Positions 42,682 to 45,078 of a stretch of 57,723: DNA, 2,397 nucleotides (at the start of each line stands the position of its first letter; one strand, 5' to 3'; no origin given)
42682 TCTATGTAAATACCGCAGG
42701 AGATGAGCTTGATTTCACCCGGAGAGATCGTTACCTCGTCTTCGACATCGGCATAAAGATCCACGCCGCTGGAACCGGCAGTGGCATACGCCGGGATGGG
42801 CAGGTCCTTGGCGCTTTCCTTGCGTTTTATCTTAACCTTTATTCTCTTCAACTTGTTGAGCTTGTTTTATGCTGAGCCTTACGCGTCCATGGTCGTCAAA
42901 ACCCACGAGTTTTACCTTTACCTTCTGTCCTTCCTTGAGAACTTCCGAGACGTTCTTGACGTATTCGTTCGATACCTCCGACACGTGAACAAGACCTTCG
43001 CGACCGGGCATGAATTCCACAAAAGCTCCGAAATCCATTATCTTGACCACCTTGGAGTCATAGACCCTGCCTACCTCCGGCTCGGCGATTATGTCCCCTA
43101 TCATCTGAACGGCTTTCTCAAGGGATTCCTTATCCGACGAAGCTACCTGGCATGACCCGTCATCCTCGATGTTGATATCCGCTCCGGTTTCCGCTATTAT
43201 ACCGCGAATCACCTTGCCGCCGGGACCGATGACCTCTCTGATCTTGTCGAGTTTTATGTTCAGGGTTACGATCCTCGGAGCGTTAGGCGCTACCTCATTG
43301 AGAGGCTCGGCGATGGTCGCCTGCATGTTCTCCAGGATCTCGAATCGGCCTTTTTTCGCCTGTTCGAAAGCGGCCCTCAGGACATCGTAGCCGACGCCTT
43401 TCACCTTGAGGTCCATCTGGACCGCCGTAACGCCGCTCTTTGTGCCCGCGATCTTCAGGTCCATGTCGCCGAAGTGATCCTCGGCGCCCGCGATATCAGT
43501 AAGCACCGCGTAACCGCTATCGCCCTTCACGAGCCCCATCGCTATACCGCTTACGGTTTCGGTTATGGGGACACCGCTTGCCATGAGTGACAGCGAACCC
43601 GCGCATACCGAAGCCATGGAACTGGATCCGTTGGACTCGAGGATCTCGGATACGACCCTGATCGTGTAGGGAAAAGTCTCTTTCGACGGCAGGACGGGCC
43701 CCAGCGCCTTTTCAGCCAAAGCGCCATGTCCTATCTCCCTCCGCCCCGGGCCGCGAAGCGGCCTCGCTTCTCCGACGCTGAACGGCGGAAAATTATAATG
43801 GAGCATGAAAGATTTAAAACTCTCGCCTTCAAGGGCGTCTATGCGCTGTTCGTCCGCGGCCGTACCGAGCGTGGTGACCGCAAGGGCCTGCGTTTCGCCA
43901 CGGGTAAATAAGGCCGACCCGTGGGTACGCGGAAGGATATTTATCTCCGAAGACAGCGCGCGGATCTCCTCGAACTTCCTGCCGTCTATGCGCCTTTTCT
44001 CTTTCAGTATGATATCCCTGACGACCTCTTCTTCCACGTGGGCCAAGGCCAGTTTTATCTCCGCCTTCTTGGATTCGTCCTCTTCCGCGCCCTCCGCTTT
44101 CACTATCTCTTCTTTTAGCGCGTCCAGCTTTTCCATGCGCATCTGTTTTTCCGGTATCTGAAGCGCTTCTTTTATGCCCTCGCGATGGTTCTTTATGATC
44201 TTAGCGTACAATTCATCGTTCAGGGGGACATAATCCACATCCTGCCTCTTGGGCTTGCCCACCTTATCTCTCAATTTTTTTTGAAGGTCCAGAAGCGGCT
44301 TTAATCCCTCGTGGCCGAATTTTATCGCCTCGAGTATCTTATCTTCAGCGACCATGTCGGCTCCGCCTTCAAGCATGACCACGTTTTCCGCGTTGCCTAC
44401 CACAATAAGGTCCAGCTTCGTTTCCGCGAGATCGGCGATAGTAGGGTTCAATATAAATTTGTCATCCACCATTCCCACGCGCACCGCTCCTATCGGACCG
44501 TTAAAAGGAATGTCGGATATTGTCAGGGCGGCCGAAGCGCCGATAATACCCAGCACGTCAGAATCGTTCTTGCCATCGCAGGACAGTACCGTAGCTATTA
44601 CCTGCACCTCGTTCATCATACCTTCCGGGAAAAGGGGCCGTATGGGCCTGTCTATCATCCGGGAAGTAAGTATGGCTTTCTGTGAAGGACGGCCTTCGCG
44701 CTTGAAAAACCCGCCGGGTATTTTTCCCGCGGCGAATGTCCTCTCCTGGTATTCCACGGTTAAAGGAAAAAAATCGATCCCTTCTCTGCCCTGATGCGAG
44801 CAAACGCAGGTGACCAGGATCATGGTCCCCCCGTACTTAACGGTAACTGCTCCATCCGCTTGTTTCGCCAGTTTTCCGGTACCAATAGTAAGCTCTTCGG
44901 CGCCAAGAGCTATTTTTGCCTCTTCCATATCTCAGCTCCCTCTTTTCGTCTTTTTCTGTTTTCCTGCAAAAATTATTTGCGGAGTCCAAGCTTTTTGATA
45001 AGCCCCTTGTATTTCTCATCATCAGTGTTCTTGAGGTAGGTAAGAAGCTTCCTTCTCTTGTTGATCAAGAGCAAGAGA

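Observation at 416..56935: Intergenic spacers are built from blocks of degenerate 7-nt repeats whose unit changes every few copies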

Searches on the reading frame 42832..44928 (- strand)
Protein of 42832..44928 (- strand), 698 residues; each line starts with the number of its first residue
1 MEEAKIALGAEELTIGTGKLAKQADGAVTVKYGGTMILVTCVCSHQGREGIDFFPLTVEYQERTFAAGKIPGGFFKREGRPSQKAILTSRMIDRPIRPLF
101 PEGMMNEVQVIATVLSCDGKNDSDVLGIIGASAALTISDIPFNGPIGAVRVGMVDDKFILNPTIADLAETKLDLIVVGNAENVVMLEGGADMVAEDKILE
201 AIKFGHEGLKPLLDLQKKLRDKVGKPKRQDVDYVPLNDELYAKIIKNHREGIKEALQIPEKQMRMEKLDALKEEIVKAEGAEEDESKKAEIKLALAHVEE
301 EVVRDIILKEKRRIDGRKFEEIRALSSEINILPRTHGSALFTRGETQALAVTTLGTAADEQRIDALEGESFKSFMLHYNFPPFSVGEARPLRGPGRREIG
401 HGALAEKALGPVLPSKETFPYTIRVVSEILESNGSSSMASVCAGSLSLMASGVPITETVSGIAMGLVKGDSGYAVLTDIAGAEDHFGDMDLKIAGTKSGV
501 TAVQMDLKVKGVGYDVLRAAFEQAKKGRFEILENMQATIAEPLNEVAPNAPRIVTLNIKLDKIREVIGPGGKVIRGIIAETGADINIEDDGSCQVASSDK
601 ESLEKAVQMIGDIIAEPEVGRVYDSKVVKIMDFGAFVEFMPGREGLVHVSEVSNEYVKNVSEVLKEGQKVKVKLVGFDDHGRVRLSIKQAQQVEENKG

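Call 9: search_protein_families(library=pfam, proteins=[window:42832-44928:-])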
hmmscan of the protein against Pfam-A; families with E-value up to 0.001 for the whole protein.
window:42832-44928:- (698 aa): 8 families
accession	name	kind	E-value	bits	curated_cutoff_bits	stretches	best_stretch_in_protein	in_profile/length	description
PF01138.27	RNase_PH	-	6e-58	195.3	25.5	2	12-141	4-130/130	3' exoribonuclease family, domain 1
PF03725.20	RNase_PH_C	-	3.8e-20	72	20.8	1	144-208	1-67/67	3' exoribonuclease family, domain 2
PF00575.29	S1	-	4.7e-17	62.6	22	1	616-688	1-74/74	S1 RNA binding domain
PF03726.19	PNPase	-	4.2e-15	56.4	24.6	1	239-318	1-81/81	Polyribonucleotide nucleotidyltransferase, RNA binding domain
PF00013.35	KH_1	-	2.1e-10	40.7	21.5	1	554-611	2-65/66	KH domain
PF23459.1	S1_RRP5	-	6.5e-05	23.8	27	1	620-678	4-62/72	RRP5 S1 domain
PF24685.1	OB_RRP5_4th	-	0.00012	22.5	31.5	1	617-678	6-72/92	RRP5 OB-fold domain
PF22675.2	KH-I_KHDC4-BBP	-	0.0002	21.6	30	0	563-602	8-48/76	KHDC4/BBP-like, KH-domain type I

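Call 10: find_related_loci(query=window:42832-44928:-, collection=genome_contigs, flank=10000)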
Query window:42832-44928:- (698 aa) in genome_contigs; peptide patterns used: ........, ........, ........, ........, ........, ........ (x = any residue, [..] = any of these).
600 stretches matched a pattern (row limit reached: there are more); 596 encode a relative of the query (tblastn E <= 1e-3); the best 80 are kept; 80 distinct loci.
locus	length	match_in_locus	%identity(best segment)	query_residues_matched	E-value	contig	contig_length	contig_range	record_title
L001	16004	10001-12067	56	1-690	0e+0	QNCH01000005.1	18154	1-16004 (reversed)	MAG: Candidatus Omnitrophota bacterium isolate B26_G9 B26_Guay9_scaffold_02141, whole genome shotgun sequence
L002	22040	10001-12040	57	13-694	0e+0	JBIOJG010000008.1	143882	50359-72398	MAG: Candidatus Binatia bacterium isolate GcC5-6 k141_881181_length_143882_cov_139.0021, whole genome shotgun sequence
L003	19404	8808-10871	56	1-690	0e+0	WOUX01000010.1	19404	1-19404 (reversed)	MAG: bacterium isolate X2_MetaBAT.32 scaffold_1127, whole genome shotgun sequence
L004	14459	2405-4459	55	5-692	0e+0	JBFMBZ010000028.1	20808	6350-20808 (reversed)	MAG: Candidatus Omnitrophota bacterium isolate MAG177 MAG177_28, whole genome shotgun sequence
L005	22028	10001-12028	55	13-690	0e+0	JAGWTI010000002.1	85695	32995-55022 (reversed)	MAG: Nitrospirota bacterium isolate REEB37 contig-150_210, whole genome shotgun sequence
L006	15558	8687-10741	55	5-690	0e+0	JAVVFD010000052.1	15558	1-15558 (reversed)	MAG: bacterium isolate TamC13-38 NODE_52_length_15558_cov_4.283832, whole genome shotgun sequence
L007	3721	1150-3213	53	1-690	0e+0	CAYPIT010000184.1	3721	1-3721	MAG TPA_asm: uncultured Nitrospiraceae bacterium isolate binchicken_co275_125 genome assembly, contig: NODE_52089_length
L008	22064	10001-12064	54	1-690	0e+0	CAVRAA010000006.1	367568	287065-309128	MAG: uncultured Nitrospiraceae bacterium isolate MFD00032.bin.1.209 genome assembly, contig: contig_3273, whole genome s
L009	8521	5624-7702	53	2-696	0e+0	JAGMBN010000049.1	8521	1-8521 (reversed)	MAG: bacterium isolate RS_16_22 ZL425.bin.22.fa_49, whole genome shotgun sequence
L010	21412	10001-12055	54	5-690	0e+0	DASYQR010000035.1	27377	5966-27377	MAG TPA_asm: Nitrospirales bacterium isolate SMAG_U4490 k141_41220, whole genome shotgun sequence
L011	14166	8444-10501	54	2-690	0e+0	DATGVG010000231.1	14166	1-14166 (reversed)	MAG TPA_asm: Candidatus Limnocylindrales bacterium isolate SMAG_U10550 k141_1821787, whole genome shotgun sequence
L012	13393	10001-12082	52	1-694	0e+0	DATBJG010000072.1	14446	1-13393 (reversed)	MAG TPA_asm: Vicinamibacterales bacterium isolate SMAG_U3914 k141_725962, whole genome shotgun sequence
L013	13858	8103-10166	53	1-690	0e+0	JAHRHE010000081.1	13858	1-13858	MAG: Nitrospirae bacterium isolate CR_Sed_300A_bin.24 scaffold_761, whole genome shotgun sequence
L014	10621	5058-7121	53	1-690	0e+0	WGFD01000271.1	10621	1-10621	MAG: Deltaproteobacteria bacterium isolate S146_70 k151_713868, whole genome shotgun sequence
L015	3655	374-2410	53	12-692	0e+0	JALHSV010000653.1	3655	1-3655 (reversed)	MAG: Thermodesulfovibrionales bacterium isolate PFL7 seq_4659813, whole genome shotgun sequence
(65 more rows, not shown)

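Call 13: find_encoding_contigs(protein=window:42832-44928:-, flank=10000, max_places=6)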
Protein window:42832-44928:- (698 aa): no gene with exactly this product is on record in the collection.
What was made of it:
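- Tried and rejected: The window's PNPase is not in the gene-position index (call 13).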

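Call 18: find_homologous_proteins(query=window:42832-44928:-, max_evalue=1e-100)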
Query window:42832-44928:- (698 aa): 8000 proteins with E <= 1e-100 among 8000 candidates; the best 120 are listed.
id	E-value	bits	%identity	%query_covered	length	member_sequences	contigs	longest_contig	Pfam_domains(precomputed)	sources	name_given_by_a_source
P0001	0.0e+0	1515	100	100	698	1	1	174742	PF00013.36,PF03725.21,PF00575.30,PF03726.20,PF01138.28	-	-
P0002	0.0e+0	1384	90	100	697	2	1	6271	PF00013.36,PF03725.21,PF00575.30,PF23459.2,PF03726.20,PF01138.28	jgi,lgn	jgi:polyribonucleotide nucleotidyltransferase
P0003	0.0e+0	1157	75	100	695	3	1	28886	PF00013.36,PF03725.21,PF00575.30,PF03726.20,PF01138.28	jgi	jgi:polyribonucleotide nucleotidyltransferase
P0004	0.0e+0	1152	74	100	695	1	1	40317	PF00013.36,PF03725.21,PF00575.30,PF03726.20,PF01138.28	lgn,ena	-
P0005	0.0e+0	1150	74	100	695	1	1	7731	PF00013.36,PF03725.21,PF00575.30,PF03726.20,PF01138.28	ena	-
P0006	0.0e+0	1144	73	100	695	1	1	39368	PF00013.36,PF03725.21,PF00575.30,PF03726.20,PF01138.28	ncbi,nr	ncbi:MAG: polyribonucleotide nucleotidyltransferase [Candidatus Omnitrophica bacterium]|nr:polyribon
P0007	0.0e+0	1120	72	100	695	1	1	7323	PF00013.36,PF03725.21,PF00575.30,PF03726.20,PF01138.28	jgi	jgi:polyribonucleotide nucleotidyltransferase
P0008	0.0e+0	1119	72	100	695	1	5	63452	PF00013.36,PF03725.21,PF00575.30,PF03726.20,PF01138.28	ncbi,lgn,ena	ncbi:MAG: polyribonucleotide nucleotidyltransferase [Candidatus Omnitrophota bacterium]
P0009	0.0e+0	1100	70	100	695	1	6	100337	PF00013.36,PF03725.21,PF00575.30,PF03726.20,PF01138.28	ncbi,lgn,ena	ncbi:MAG: polyribonucleotide nucleotidyltransferase [Candidatus Omnitrophota bacterium]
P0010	0.0e+0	1099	72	100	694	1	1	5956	PF00013.36,PF03725.21,PF00575.30,PF03726.20,PF01138.28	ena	-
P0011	0.0e+0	1090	68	99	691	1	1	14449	PF00013.36,PF03725.21,PF00575.30,PF03726.20,PF01138.28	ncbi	-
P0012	0.0e+0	1090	70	99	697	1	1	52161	PF00013.36,PF03725.21,PF00575.30,PF03726.20,PF01138.28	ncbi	ncbi:MAG: polyribonucleotide nucleotidyltransferase [Candidatus Omnitrophota bacterium]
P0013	0.0e+0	1090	71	99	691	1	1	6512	PF00013.36,PF03725.21,PF00575.30,PF03726.20,PF01138.28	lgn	-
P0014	0.0e+0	1088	69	100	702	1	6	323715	PF00013.36,PF03725.21,PF00575.30,PF23459.2,PF03726.20,PF01138.28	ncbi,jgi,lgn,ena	-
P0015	0.0e+0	1087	70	100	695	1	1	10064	PF00013.36,PF03725.21,PF00575.30,PF03726.20,PF01138.28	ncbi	ncbi:MAG: polyribonucleotide nucleotidyltransferase [Candidatus Omnitrophota bacterium]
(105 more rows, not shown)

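Call 20: find_encoding_contigs(protein=P0002, flank=10000, max_places=3)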
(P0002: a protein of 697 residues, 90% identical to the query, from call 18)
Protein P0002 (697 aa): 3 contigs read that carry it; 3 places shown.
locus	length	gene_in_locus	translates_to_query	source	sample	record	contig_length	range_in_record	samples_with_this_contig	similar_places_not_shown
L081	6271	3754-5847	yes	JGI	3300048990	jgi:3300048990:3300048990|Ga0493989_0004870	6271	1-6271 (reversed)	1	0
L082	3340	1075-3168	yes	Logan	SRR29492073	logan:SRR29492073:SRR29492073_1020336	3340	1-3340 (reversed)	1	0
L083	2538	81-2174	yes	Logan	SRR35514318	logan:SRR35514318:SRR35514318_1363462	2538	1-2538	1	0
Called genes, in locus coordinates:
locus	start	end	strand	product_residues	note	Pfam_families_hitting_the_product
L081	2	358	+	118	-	PF02033:RBFA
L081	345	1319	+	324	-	PF01368:DHH, PF02272:DHHA1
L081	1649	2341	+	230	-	PF01509:TruB_N, PF16198:TruB_C_2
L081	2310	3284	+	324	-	PF06574:FAD_syn, PF01687:Flavokinase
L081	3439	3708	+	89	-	PF00312:Ribosomal_S15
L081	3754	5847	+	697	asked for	PF01138:RNase_PH, PF03725:RNase_PH_C, PF03726:PNPase, PF01138:RNase_PH, PF00013:KH_1, PF00575:S1, PF23459:S1_RRP5 (faint)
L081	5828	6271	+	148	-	?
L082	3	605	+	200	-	?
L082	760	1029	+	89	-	PF00312:Ribosomal_S15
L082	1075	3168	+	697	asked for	PF01138:RNase_PH, PF03725:RNase_PH_C, PF03726:PNPase, PF01138:RNase_PH, PF00013:KH_1, PF00575:S1, PF23459:S1_RRP5 (faint)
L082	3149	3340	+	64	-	?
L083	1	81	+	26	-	?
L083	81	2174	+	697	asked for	PF01138:RNase_PH, PF03725:RNase_PH_C, PF03726:PNPase, PF01138:RNase_PH, PF00013:KH_1, PF00575:S1, PF23459:S1_RRP5 (faint)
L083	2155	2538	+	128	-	?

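Call 21: find_encoding_contigs(protein=P0003, flank=10000, max_places=3)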
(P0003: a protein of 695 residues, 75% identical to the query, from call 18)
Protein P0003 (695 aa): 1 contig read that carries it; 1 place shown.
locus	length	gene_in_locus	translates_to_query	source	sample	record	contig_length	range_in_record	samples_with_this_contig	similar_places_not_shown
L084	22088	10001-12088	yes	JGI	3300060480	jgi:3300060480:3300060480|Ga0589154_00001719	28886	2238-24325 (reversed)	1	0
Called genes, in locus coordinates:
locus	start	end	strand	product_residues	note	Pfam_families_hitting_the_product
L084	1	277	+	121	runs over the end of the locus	-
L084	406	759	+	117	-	PF00708:Acylphosphatase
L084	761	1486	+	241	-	PF00149:Metallophos, PF12850:Metallophos_2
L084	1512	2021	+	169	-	-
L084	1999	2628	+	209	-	PF00753:Lactamase_B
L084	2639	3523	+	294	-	PF02899:Phage_int_SAM_1, PF13102:Phage_int_SAM_5 (weak), PF13495:Phage_int_SAM_4, PF00589:Phage_integrase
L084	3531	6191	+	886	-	PF01368:DHH, PF02272:DHHA1 (weak), PF00571:CBS, PF01743:PolyA_pol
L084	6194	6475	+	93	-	PF04456:DUF503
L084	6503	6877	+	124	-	PF02033:RBFA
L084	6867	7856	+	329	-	PF01368:DHH, PF02272:DHHA1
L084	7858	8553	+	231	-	PF01509:TruB_N, PF16198:TruB_C_2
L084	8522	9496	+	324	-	PF06574:FAD_syn, PF01467:CTP_transf_like (weak), PF01687:Flavokinase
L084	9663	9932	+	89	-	PF00312:Ribosomal_S15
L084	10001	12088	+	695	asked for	PF01138:RNase_PH, PF03725:RNase_PH_C, PF03726:PNPase, PF01138:RNase_PH, PF00013:KH_1, PF00575:S1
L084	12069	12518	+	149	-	PF22769:DCD, PF00692:dUTPase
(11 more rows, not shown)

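Call 41: find_encoding_contigs(protein=P0004, flank=10000, max_places=1)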
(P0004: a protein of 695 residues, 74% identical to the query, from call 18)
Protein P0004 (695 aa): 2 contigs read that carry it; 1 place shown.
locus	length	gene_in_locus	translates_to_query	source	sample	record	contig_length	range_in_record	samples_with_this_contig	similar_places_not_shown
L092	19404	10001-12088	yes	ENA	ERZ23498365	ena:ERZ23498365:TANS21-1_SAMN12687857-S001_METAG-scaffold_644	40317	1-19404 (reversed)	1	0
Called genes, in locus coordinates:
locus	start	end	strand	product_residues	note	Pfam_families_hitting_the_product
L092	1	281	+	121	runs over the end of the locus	-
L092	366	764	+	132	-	PF00708:Acylphosphatase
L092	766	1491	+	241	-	PF00149:Metallophos, PF12850:Metallophos_2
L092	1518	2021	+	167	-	-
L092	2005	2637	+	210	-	PF00753:Lactamase_B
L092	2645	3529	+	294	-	PF02899:Phage_int_SAM_1, PF13102:Phage_int_SAM_5 (weak), PF13495:Phage_int_SAM_4, PF00589:Phage_integrase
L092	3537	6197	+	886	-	PF01368:DHH, PF02272:DHHA1 (weak), PF00571:CBS, PF01743:PolyA_pol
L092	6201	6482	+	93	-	PF04456:DUF503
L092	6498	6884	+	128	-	PF02033:RBFA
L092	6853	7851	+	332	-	PF01368:DHH, PF02272:DHHA1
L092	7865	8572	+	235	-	PF01509:TruB_N, PF16198:TruB_C_2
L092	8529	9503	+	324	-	PF06574:FAD_syn, PF01687:Flavokinase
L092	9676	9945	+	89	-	PF00312:Ribosomal_S15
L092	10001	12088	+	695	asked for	PF01138:RNase_PH, PF03725:RNase_PH_C, PF03726:PNPase, PF01138:RNase_PH, PF00013:KH_1, PF00575:S1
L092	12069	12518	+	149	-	PF00692:dUTPase, PF22769:DCD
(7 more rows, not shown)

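Call 42: find_encoding_contigs(protein=P0006, flank=10000, max_places=1)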
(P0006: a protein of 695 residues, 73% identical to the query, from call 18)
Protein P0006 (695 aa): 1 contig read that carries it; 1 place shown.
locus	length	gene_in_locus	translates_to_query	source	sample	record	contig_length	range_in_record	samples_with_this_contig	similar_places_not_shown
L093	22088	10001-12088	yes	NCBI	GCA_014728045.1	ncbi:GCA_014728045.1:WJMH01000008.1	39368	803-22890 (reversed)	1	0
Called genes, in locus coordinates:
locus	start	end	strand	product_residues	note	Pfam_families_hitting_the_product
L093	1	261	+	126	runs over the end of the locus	-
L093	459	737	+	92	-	PF00708:Acylphosphatase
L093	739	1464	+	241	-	PF00149:Metallophos, PF12850:Metallophos_2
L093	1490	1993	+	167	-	-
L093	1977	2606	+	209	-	PF00753:Lactamase_B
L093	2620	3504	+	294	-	PF02899:Phage_int_SAM_1, PF13495:Phage_int_SAM_4 (weak), PF00589:Phage_integrase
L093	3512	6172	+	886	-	PF01368:DHH, PF02272:DHHA1 (weak), PF00571:CBS, PF01743:PolyA_pol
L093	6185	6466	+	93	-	PF04456:DUF503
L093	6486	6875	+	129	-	PF02033:RBFA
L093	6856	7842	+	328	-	PF01368:DHH, PF02272:DHHA1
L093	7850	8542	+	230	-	PF01509:TruB_N, PF16198:TruB_C_2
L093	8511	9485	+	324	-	PF06574:FAD_syn, PF01687:Flavokinase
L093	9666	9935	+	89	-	PF00312:Ribosomal_S15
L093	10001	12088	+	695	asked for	PF01138:RNase_PH, PF03725:RNase_PH_C, PF03726:PNPase, PF01138:RNase_PH, PF00013:KH_1, PF00575:S1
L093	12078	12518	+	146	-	PF00692:dUTPase, PF22769:DCD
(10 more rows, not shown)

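Call 43: find_encoding_contigs(protein=P0008, flank=10000, max_places=1)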
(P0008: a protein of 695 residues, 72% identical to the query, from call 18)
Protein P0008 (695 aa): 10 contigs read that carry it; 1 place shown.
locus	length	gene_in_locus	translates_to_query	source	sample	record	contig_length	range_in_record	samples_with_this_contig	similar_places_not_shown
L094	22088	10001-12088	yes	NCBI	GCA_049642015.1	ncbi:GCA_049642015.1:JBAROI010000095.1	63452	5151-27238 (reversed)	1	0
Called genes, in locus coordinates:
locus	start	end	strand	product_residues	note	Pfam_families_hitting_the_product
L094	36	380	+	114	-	-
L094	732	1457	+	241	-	PF00149:Metallophos, PF12850:Metallophos_2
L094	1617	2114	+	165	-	-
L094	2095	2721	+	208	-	PF00753:Lactamase_B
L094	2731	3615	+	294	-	PF02899:Phage_int_SAM_1, PF13102:Phage_int_SAM_5 (faint), PF13495:Phage_int_SAM_4, PF00589:Phage_integrase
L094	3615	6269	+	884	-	PF01368:DHH, PF02272:DHHA1 (faint), PF00571:CBS, PF01743:PolyA_pol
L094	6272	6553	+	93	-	PF04456:DUF503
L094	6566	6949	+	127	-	PF02033:RBFA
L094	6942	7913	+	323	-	PF01368:DHH, PF02272:DHHA1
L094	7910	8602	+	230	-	PF01509:TruB_N, PF16198:TruB_C_2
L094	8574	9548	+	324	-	PF06574:FAD_syn, PF01687:Flavokinase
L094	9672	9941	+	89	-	PF00312:Ribosomal_S15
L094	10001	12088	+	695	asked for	PF01138:RNase_PH, PF03725:RNase_PH_C, PF03726:PNPase, PF01138:RNase_PH, PF00013:KH_1, PF00575:S1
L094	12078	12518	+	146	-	PF00692:dUTPase, PF22769:DCD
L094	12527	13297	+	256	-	PF02673:BacA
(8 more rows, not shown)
